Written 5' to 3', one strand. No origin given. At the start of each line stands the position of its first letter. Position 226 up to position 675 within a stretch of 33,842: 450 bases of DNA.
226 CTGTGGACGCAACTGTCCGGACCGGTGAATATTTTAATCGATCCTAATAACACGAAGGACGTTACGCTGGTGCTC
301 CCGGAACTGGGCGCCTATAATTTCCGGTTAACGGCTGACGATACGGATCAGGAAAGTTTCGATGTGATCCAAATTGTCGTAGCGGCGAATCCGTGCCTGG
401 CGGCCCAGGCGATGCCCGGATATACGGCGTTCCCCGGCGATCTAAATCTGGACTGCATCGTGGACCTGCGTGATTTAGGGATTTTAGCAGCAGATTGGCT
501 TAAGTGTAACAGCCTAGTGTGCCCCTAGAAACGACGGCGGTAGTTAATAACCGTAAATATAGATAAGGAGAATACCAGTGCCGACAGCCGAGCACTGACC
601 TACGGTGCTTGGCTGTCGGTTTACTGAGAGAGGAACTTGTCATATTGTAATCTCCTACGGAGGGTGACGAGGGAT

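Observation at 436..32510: Recurrent four-Cys, single-loop dockerin-like C-terminal tag ending in Cys-Pro on six ORFs, with no cohesin partner in sight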

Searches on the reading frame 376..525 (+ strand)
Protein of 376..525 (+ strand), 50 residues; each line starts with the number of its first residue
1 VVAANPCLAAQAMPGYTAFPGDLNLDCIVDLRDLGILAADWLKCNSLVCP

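Call 8: search_protein_families(library=pfam, max_evalue=10, proteins=[window:376-525:+])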
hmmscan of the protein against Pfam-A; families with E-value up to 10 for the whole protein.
seq(50 aa): 0 families

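Call 9: search_protein_families(library=ncbifam, max_evalue=10, proteins=[window:376-525:+])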
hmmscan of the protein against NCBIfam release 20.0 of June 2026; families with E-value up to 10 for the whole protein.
seq(50 aa): 0 families

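Call 13: find_homologous_proteins(query=A1, max_evalue=0.001)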
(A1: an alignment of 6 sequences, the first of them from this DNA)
Query A1 (6 sequences) (50 aa, profile of the alignment): 4 proteins with E <= 0.001 among 14 candidates.
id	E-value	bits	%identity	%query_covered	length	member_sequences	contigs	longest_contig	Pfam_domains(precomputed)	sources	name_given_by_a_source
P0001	4.7e-13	67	51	90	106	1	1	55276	PF22352.3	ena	-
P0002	5.4e-12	63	40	96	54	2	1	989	-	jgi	jgi:hypothetical protein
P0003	1.0e-10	59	36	82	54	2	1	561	-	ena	-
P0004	2.1e-7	48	55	58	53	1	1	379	-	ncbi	-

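Call 17: find_related_loci(query=A2, collection=genome_contigs, flank=10000)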
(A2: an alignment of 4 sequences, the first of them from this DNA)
Query A2 (46 aa) in genome_contigs; peptide patterns used: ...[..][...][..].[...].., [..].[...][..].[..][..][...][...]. (x = any residue, [..] = any of these).
453 stretches matched a pattern; 189 encode a relative of the query (tblastn E <= 1e-3); the best 80 are kept; 80 distinct loci.
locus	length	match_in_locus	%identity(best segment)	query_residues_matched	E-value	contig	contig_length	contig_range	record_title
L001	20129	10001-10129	65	1-43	2e-16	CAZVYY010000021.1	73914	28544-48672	MAG TPA_asm: uncultured Pirellulales bacterium isolate SRP216815_co1_117 genome assembly, contig: NODE_397_length_73914_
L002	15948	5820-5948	63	1-43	5e-16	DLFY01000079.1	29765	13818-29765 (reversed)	MAG TPA_asm: Phycisphaerales bacterium UBA7708 UBA7708_contig_1544, whole genome shotgun sequence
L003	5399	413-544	61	3-46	2e-15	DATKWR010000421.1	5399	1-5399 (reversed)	MAG TPA_asm: Sedimentisphaerales bacterium isolate SMAG_U14168 k141_1814356, whole genome shotgun sequence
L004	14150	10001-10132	59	3-46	6e-15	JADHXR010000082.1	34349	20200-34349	MAG: Phycisphaerae bacterium isolate BS750m-G58 BS-750m-C1371, whole genome shotgun sequence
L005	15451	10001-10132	66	3-46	2e-14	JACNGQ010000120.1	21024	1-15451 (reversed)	MAG: Planctomycetota bacterium isolate NIOZ-UU13 NIOZ-UU_NODE_3045_length_21024_cov_10.5189, whole genome shotgun sequen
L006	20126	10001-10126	67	3-44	5e-14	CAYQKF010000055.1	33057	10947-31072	MAG TPA_asm: uncultured Pirellulales bacterium isolate SRP068000_co2_145 genome assembly, contig: NODE_639_length_33057_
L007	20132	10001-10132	55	3-46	9e-14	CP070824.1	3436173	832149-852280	MAG: Candidatus Zixiibacteriota bacterium isolate bin1124 chromosome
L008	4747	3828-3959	59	3-46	9e-14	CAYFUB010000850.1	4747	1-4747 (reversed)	MAG TPA_asm: uncultured Pirellulales bacterium isolate ERP108616_co1_197 genome assembly, contig: k119_299751, whole gen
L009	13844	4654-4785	64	3-46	1e-13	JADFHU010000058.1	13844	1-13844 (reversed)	MAG: Planctomycetota bacterium isolate B36T1B5 B36T1B5_NODE4782, whole genome shotgun sequence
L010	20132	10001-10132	55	3-46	2e-13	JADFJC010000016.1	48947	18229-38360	MAG: Planctomycetota bacterium isolate B3T3L8 B3T3L8_NODE141, whole genome shotgun sequence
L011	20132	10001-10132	61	3-46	2e-13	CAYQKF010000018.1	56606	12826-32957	MAG TPA_asm: uncultured Pirellulales bacterium isolate SRP068000_co2_145 genome assembly, contig: NODE_119_length_56606_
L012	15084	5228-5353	64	3-44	6e-13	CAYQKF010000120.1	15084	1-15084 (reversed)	MAG TPA_asm: uncultured Pirellulales bacterium isolate SRP068000_co2_145 genome assembly, contig: NODE_3571_length_15084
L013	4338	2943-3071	56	3-45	5e-13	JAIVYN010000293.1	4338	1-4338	MAG: Candidatus Aegiribacteria sp. isolate SFP3_RS_05_5 NODE_13969_length_4379_cov_5.730715, whole genome shotgun sequen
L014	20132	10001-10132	57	3-46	8e-13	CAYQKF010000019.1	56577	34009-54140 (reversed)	MAG TPA_asm: uncultured Pirellulales bacterium isolate SRP068000_co2_145 genome assembly, contig: NODE_120_length_56577_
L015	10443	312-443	61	3-46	7e-13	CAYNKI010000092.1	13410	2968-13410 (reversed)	MAG TPA_asm: uncultured Pirellulales bacterium isolate SRP068000_co1_139 genome assembly, contig: NODE_7827_length_13410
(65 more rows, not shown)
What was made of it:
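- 77 of 80 genome loci are labelled Planctomycetota (call 17).
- Tried and rejected: A four-tail alignment worked (call 17).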

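Call 27: find_homologous_proteins(query=A3, max_evalue=0.001)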
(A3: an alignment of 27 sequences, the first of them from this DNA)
Query A3 (27 sequences) (47 aa, profile of the alignment): 54 proteins with E <= 0.001 among 228 candidates.
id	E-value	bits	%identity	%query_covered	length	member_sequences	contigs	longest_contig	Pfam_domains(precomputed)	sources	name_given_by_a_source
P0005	1.4e-12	65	43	60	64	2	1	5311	-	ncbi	-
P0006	3.4e-12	64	52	53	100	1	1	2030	-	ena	-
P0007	6.1e-12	63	45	62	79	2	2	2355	-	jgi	jgi:hypothetical protein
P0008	8.1e-12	62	46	60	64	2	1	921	-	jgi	-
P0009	1.0e-11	62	52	53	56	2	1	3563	-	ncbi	ncbi:MAG: hypothetical protein WBC05_01620 [Sedimentisphaerales bacterium]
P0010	1.4e-11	62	45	62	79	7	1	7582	-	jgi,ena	-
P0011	3.6e-11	60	52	53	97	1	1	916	-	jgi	jgi:hypothetical protein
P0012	3.9e-11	60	64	53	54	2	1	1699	-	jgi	-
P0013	2.9e-10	57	68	53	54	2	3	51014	-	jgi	jgi:hypothetical protein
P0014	3.7e-10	57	41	79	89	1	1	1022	PF00404.25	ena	-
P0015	5.2e-10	57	52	53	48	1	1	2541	-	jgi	jgi:hypothetical protein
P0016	9.6e-10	56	64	53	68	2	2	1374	-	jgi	-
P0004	1.1e-9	55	55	62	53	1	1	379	-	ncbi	-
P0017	1.3e-9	55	51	74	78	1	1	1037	-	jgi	jgi:hypothetical protein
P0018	3.8e-9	54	42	51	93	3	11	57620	-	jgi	-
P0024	7.3e-8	50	67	45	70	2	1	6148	PF00404.25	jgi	jgi:hypothetical protein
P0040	8.0e-6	43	41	62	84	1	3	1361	PF00404.25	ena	-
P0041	9.6e-6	43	55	43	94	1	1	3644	PF00404.25,PF13202.13,PF00036.39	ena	-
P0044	1.8e-5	42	53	36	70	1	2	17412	PF00404.25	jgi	jgi:hypothetical protein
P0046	2.3e-5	42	37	70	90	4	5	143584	PF00404.25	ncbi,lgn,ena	-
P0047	2.4e-5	42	41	57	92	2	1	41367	PF00404.25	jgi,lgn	jgi:hypothetical protein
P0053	1.2e-4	39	37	70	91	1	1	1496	PF00404.25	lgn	-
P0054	1.8e-4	39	42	55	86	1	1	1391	PF00404.25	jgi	jgi:hypothetical protein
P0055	1.9e-4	39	42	51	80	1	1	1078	PF00404.25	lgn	-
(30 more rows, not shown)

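Call 33: search_solved_structures(query=A4, max_evalue=10, show_alignments=3)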
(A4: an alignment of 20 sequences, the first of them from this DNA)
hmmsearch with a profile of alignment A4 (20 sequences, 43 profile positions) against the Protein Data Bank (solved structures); distinct sequences matched with E-value up to 10: 49.
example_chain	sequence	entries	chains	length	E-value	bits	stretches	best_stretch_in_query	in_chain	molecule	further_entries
2y3n_B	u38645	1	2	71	7.8e-06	28.7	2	7-30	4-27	CELLULOSOMAL FAMILY-48 PROCESSIVE GLYCOSIDE HYDROLASE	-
5nrm_B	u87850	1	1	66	3.6e-05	26.6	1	9-29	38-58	DocCel5: Type I dockerin repeat domain from A. cellulolyticus family 5 endoglucanase WP_01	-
5nrk_B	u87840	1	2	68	4.5e-05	26.3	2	9-29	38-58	DocCel5: Type I dockerin repeat domain from A. cellulolyticus family 5 endoglucanase WP_01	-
4fl4_A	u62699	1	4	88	0.00017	24.4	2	7-29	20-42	Glycoside hydrolase family 9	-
2mte_A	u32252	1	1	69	0.0041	20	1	9-29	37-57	Cellulose 1,4-beta-cellobiosidase (reducing end) CelS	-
1daq_A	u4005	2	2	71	0.0043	19.9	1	9-29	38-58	ENDOGLUCANASE SS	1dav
4cj0_A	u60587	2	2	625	0.025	17.5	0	8-29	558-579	ENDOGLUCANASE D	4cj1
1clc_A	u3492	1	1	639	0.027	17.4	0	8-29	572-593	ENDOGLUCANASE CELD; EC: 3.2.1.4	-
2jnk_A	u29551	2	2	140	0.027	17.4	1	7-29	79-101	Hyalurononglucosaminidase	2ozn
2vn6_B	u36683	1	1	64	0.031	17.2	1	10-26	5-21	ENDOGLUCANASE A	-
2vn5_B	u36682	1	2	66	0.047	16.6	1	10-26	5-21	ENDOGLUCANASE A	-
5lxv_B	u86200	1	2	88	0.076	15.9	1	8-26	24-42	Carbohydrate-binding protein WP_009985128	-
6kg9_A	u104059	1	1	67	0.12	15.3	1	8-26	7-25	And cellulose-binding endoglucanase family 9 CelL ortholog dockerin domain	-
2yik_A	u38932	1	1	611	0.16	14.9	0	7-27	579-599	ENDOGLUCANASE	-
1ih0_A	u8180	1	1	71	0.3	14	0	11-27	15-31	TROPONIN C, SLOW SKELETAL AND CARDIAC MUSCLES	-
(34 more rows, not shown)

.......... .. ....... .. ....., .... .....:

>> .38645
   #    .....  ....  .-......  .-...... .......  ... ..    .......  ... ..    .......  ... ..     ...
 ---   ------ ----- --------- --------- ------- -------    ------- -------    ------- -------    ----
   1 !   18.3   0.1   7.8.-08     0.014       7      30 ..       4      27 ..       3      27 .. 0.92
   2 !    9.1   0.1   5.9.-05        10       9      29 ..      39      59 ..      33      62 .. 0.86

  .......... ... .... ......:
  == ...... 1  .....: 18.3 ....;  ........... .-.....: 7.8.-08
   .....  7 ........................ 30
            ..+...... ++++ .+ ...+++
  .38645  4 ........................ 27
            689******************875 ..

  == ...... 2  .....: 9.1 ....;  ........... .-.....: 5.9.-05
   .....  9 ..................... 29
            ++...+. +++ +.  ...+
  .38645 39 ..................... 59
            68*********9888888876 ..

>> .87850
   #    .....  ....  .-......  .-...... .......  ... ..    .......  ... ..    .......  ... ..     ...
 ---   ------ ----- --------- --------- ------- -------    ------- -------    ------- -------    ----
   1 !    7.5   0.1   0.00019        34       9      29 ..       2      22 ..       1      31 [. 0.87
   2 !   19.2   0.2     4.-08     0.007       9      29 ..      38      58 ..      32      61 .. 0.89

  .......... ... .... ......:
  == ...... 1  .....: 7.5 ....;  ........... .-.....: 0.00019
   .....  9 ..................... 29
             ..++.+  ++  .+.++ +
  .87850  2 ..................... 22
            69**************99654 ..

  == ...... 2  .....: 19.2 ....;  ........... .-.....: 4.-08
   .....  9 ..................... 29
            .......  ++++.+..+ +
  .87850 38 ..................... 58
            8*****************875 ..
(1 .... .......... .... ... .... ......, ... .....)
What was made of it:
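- On Type I dockerin (PF00404): The PDB profile hits align positions 7-30 to each dockerin repeat separately (call 33).
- Closest known: Bacterial type I dockerin. Same: It is the best sequence relative among solved structures (call 33).
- Each dockerin repeat matches separately (call 33). The best sequence relatives are type I dockerins (call 33).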

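Call 34: predict_structure(alignment_id=A4)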
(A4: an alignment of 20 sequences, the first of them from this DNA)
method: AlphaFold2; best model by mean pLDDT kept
length: 47 residues; sequences in the alignment: 20
mean_pLDDT: 87.1   pTM: 0.58
mean pLDDT of the five models: 87.1, 86.4, 86.2, 85.1, 84.0
residues with pLDDT >= 90: 23; 70-90: 20; 50-70: 4; < 50: 0
segments of 3 or more residues with pLDDT < 50: none
pLDDT, mean of each block of 10 residues (from residue 1): 84 91 94 92 70
secondary structure, 60 per line:
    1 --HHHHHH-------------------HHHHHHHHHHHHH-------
elements in order: H3-8 H28-40

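Call 37: fold_search(model_id=the predicted structure, library=pdb)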
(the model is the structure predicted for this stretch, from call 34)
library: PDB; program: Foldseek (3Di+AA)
matches with E <= 10: 0; with E <= 0.001: 0
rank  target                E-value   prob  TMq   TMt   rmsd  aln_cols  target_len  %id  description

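Call 38: search_protein_representatives(alignment_id=A4)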
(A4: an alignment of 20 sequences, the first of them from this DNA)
Query: 20 sequences, 43 profile positions. Proteins with E-value up to 0.001 (for the whole library): 17438; up to 1e-10: 1053; up to 1e-30: 2. The best 150 are listed.
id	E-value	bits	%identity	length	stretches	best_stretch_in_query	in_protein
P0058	3.2e-32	126.0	-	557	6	7-41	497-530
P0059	1.3e-31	124.1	-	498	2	2-42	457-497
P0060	1.8e-28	114.0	-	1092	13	8-29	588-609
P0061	1.6e-27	110.9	-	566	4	3-42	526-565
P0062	3.5e-27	109.9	-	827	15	8-32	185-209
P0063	3.1e-26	106.9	-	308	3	2-31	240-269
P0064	1.1e-25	105.1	-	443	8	7-30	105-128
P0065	1.2e-25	104.9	-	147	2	3-42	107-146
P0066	1.6e-25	104.6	-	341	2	3-37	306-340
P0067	3.0e-25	103.7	-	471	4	3-31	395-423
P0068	4.2e-25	103.2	-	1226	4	3-42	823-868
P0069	7.6e-25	102.4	-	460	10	7-32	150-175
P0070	1.5e-24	101.5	-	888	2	3-43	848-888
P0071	2.1e-24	101.0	-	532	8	7-41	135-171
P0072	4.5e-24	99.9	-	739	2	3-43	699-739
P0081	6.6e-23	96.2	-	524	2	3-42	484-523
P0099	1.1e-20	89.1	-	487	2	3-42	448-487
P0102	2.5e-20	88.0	-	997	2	3-42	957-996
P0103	3.9e-20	87.3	-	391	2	3-42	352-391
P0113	3.5e-19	84.3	-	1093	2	4-41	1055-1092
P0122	1.9e-18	81.9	-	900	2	4-43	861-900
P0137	9.3e-18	79.7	-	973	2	3-43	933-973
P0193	3.5e-16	74.7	-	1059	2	4-42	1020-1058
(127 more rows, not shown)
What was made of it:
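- These totals include classical multi-repeat relatives (call 38).
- Tried and rejected: The top-150 list of call 38 is ranked by summed score, so it over-represents multi-copy proteins.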

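Call 50: search_protein_families(library=pfam, alignment_id=A6, max_evalue=0.001)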
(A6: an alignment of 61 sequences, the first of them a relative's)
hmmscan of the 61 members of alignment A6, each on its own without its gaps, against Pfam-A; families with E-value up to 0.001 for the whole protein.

A. member 1, L001:8651-10141:+ (497 aa): 1 family
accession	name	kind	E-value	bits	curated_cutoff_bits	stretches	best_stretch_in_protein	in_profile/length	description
PF22352.2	K319L-like_PKD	-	9.4e-10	38.8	27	1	378-448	13-84/84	K319L-like, PKD domain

B. families by the number of members that match (of 61 scanned): 40 families (the first 25 are shown)
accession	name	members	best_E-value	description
PF13385.13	Laminin_G_3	17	1e-34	Concanavalin A-like lectin/glucanases superfamily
PF22352.2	K319L-like_PKD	14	3.1e-12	K319L-like, PKD domain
PF13927.12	Ig_3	5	1.7e-20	Immunoglobulin domain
PF07679.22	I-set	5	2.1e-13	Immunoglobulin I-set domain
PF13229.12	Beta_helix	4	1.6e-37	Right handed beta helix region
PF02210.31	Laminin_G_2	4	4.7e-17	Laminin G domain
PF08480.16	Disaggr_assoc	4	4.9e-12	Disaggregatase related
PF07686.23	V-set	4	1.2e-06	Immunoglobulin V-set domain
PF02415.23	Chlam_PMP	3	3.3e-14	Chlamydia polymorphic membrane protein (Chlamydia_PMP) repeat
PF22633.2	F5_F8_type_C_2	3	9.4e-14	NedA-like, galactose-binding domain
PF17161.10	DUF5123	3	4.8e-09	Domain of unknown function (DUF5123)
PF00054.30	Laminin_G_1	3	5e-08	Laminin G domain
PF00047.31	ig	3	1.5e-07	Immunoglobulin domain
PF00160.26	Pro_isomerase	2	2.7e-46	Cyclophilin type peptidyl-prolyl cis-trans isomerase/CLD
PF07995.17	GSDH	2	2.8e-28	Glucose / Sorbosone dehydrogenase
PF00404.24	Dockerin_1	2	2.3e-05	Dockerin type I domain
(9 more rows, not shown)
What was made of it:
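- On Type I dockerin (PF00404): 2 of 61 carriers match at E<0.001 (call 50).
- Their Pfam families are diverse: LamG, PKD, Ig, beta-helix, F5/8C, GDSL, BNR, cyclophilin (call 50).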

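Call 52: list_cluster_members(proteins=[P0059, P0070, P0081, P0099, P0102, P0103, P0113, P0122, P0137, P0193])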
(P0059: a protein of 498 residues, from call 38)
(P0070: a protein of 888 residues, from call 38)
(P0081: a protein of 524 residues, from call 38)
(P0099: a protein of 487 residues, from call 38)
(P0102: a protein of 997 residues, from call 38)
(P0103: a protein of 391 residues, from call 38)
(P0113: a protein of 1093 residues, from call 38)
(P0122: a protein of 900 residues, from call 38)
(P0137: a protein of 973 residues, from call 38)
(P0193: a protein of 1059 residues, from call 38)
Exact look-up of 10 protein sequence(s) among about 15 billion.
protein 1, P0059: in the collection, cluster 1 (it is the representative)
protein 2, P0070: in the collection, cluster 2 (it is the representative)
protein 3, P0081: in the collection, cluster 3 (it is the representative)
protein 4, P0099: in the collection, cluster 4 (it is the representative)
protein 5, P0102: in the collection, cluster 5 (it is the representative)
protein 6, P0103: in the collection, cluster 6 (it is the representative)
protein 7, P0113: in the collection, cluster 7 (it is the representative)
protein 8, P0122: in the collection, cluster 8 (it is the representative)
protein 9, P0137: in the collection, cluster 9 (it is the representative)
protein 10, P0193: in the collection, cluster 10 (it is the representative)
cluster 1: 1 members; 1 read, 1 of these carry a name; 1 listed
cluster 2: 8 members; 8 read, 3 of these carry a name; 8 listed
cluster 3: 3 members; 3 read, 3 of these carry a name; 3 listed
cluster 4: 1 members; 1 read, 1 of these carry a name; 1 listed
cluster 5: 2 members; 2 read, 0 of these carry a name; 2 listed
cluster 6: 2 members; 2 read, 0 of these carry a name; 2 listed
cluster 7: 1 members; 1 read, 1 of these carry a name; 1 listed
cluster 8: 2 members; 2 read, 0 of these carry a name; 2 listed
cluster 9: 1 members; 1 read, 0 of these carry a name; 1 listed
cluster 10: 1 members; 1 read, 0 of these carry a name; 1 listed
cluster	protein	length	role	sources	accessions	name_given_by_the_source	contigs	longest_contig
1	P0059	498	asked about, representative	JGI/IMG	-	hypothetical protein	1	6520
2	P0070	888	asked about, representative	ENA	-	-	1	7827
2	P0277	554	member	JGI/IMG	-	uncharacterized delta-60 repeat protein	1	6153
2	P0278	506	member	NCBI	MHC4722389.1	MAG: right-handed parallel beta-helix repeat-containing protein, partial [Planctomycetota ...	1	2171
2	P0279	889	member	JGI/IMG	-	uncharacterized delta-60 repeat protein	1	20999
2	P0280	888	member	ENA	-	-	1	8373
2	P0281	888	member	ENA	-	-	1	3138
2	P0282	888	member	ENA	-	-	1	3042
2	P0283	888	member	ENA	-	-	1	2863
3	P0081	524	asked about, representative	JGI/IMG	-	hypothetical protein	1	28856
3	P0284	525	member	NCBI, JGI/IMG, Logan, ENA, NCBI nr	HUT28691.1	MAG TPA: SBBP repeat-containing protein [Sedimentisphaerales bacterium] | SBBP repeat-containing protein [Sedimentisphaerales bacterium]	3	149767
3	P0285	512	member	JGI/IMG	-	hypothetical protein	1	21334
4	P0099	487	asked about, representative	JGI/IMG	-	hypothetical protein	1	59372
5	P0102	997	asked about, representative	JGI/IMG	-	-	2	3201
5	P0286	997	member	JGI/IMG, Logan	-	-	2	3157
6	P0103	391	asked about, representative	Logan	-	-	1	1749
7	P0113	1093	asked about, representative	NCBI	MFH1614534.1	MAG: LamG domain-containing protein [Planctomycetota bacterium]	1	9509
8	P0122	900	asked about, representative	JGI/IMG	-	-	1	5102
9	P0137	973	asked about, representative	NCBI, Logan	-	-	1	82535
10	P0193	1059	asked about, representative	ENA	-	-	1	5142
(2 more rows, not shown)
